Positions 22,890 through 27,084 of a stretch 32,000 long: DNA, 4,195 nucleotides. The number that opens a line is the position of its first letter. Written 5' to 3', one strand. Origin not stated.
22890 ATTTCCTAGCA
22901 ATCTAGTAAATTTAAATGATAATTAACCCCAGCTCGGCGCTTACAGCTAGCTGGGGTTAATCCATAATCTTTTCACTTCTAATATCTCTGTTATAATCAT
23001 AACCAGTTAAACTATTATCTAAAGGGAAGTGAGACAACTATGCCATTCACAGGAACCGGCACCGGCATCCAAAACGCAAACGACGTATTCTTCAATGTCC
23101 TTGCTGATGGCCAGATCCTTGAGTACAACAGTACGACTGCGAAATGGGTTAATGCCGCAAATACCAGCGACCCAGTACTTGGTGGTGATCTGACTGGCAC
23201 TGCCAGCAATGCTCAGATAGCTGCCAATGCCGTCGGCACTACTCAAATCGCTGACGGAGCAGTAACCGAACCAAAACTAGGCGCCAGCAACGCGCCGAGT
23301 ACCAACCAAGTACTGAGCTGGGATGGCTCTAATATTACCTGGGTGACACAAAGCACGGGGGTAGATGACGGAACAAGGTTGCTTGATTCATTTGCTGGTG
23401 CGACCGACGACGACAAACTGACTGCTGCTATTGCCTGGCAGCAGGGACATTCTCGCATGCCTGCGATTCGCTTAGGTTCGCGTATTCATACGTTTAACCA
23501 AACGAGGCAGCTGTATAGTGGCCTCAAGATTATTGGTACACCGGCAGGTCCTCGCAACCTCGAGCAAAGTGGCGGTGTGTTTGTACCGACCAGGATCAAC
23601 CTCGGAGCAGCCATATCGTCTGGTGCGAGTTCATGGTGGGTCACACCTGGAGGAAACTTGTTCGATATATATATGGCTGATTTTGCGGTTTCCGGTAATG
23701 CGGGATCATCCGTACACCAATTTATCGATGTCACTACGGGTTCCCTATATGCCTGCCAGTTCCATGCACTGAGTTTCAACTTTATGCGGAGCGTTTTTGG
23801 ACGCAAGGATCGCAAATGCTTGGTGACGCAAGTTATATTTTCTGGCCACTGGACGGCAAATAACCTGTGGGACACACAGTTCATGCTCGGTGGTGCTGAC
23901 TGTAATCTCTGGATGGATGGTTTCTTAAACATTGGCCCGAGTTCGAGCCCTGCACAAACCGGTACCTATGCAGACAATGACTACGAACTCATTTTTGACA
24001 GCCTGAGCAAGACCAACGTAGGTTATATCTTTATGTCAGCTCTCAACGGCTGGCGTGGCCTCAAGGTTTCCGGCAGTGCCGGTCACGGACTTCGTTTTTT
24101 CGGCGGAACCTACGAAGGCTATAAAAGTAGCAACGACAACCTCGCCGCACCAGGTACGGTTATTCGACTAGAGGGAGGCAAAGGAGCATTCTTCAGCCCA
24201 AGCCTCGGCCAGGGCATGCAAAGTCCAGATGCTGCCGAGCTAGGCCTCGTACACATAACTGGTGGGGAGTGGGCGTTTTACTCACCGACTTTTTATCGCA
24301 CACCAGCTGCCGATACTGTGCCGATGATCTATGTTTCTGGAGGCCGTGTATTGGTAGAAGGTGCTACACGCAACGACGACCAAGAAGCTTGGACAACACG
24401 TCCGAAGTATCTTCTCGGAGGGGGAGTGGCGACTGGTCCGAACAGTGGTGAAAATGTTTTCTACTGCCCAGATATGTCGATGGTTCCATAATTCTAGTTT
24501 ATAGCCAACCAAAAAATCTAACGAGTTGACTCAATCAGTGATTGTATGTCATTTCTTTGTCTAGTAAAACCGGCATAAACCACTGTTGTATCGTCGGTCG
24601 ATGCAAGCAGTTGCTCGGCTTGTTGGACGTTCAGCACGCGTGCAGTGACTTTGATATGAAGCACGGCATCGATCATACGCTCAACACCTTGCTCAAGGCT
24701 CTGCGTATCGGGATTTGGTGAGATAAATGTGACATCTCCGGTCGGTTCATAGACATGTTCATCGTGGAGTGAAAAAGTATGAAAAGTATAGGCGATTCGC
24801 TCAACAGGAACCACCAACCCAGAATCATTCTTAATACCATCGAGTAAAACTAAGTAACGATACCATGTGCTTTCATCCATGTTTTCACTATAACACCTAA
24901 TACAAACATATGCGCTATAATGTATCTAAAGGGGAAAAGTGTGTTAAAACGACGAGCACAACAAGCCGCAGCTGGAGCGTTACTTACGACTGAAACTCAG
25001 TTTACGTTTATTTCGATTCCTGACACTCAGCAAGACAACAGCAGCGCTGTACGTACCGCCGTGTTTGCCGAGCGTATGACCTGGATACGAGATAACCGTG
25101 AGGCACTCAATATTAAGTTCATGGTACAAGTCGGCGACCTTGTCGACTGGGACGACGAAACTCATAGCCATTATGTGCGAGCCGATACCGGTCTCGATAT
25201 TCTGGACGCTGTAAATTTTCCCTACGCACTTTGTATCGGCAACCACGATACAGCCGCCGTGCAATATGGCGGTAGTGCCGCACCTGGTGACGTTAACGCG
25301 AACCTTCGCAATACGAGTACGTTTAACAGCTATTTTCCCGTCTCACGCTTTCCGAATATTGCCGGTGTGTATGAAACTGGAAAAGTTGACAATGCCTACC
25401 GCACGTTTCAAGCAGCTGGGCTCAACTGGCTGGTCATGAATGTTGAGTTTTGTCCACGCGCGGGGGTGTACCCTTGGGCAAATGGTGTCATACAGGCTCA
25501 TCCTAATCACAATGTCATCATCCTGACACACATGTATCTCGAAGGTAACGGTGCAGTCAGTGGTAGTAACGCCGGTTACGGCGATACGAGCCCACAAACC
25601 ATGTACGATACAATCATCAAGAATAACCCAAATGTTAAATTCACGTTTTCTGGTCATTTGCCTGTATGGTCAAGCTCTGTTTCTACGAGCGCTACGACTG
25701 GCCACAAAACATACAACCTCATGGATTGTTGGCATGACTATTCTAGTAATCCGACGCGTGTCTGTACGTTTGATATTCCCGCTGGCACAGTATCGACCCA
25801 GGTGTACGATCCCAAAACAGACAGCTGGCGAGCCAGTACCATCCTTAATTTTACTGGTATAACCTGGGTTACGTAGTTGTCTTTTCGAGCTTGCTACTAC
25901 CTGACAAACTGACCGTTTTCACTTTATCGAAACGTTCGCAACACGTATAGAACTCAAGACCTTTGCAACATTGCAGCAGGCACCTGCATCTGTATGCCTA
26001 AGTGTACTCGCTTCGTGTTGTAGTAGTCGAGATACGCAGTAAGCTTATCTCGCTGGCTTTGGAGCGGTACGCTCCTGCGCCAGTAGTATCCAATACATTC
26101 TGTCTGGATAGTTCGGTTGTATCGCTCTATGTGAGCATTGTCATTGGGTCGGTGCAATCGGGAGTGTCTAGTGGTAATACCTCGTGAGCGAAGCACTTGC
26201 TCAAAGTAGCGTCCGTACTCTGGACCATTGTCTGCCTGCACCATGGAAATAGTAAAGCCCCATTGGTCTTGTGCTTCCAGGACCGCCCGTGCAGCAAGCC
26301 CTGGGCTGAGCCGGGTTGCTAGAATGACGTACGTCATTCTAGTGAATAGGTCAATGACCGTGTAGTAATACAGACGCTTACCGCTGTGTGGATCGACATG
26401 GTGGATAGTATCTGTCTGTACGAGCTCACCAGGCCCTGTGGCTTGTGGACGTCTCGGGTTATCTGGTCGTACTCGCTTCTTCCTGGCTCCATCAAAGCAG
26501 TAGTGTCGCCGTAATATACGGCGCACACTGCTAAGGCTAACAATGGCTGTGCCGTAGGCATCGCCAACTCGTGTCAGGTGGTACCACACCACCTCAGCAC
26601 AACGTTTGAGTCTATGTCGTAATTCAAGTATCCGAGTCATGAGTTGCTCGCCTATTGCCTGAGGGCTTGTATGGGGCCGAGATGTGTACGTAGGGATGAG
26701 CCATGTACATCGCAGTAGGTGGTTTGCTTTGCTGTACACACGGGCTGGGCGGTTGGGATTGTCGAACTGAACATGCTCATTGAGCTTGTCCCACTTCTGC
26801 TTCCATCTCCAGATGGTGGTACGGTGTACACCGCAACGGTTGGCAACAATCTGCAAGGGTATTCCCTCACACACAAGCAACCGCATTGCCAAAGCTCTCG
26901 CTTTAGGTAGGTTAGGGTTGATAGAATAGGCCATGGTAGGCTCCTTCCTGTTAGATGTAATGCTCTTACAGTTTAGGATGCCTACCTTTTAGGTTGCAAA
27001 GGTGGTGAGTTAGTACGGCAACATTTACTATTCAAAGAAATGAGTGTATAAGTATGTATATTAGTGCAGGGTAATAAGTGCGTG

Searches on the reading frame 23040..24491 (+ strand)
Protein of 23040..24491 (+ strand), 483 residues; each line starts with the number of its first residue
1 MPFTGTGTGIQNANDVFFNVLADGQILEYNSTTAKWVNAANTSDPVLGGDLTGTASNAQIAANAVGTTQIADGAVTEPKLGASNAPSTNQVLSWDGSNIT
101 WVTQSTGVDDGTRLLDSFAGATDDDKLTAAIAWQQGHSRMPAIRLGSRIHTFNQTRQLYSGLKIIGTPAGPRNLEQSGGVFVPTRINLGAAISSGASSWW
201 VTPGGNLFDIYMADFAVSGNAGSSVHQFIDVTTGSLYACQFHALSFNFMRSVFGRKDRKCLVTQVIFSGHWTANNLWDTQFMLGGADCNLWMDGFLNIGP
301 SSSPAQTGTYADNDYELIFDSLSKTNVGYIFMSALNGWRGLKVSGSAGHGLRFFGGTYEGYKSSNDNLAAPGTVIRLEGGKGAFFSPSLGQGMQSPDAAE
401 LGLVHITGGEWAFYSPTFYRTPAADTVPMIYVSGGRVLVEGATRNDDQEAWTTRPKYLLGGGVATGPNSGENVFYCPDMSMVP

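Call 6: search_protein_families(library=pfam, proteins=[window:23040-24491:+], max_evalue=0.01)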
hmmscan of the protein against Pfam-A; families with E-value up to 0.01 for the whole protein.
window:23040-24491:+ (483 aa): 1 family
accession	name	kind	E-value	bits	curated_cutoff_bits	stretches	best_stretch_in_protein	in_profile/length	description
PF19264.4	DUF5907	-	0.001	19.6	27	1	47-89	13-55/80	Repeat of unknown function (DUF5907)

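Call 51: search_protein_families(library=phrogs, proteins=[window:23040-24491:+], max_evalue=0.001)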
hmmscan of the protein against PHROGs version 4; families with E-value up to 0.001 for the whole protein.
window:23040-24491:+ (483 aa): 2 families
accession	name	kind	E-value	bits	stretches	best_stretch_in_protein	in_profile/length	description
phrog_9627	-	unknown function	9.5e-06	25.2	1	10-106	464-537/676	-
phrog_13853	-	unknown function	0.00012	23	1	5-40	24-59/151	-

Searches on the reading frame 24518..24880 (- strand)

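Call 6: search_protein_families(library=pfam, proteins=[window:24518-24880:-], max_evalue=0.01)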
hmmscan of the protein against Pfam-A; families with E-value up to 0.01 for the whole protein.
window:24518-24880:- (120 aa): 2 families
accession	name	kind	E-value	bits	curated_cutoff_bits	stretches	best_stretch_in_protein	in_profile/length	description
PF08002.16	DUF1697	-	0.00036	21.4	24.4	1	8-95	3-90/137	Protein of unknown function (DUF1697)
PF21755.2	DacZ_P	-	0.0097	16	27.4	0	88-116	87-115/125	Probable sensor domain DacZ_P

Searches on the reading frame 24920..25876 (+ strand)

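Call 6: search_protein_families(library=pfam, proteins=[window:24920-25876:+], max_evalue=0.01)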
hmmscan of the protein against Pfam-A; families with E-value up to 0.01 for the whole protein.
window:24920-25876:+ (318 aa): 1 family
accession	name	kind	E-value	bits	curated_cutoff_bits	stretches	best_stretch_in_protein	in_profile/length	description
PF00149.33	Metallophos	-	3e-08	34.8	21.5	1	47-248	13-189/191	Calcineurin-like phosphoesterase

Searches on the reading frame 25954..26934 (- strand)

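Call 6: search_protein_families(library=pfam, proteins=[window:25954-26934:-], max_evalue=0.01)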
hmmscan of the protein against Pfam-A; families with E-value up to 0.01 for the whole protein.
window:25954-26934:- (326 aa): 4 families
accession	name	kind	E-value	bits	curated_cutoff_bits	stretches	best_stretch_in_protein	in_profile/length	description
PF00665.32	rve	-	4.9e-13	49.6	32.6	1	166-263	2-102/102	Integrase core domain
PF13683.12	rve_3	-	3.2e-11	43.2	26.5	1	252-319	2-67/67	Integrase core domain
PF13384.12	HTH_23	-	3.8e-07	30.2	24.6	1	12-48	6-41/50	Homeodomain-like domain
PF13022.12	HTH_Tnp_1_2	-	0.0087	16.6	27.9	0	27-49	29-51/122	Helix-turn-helix of insertion element transposase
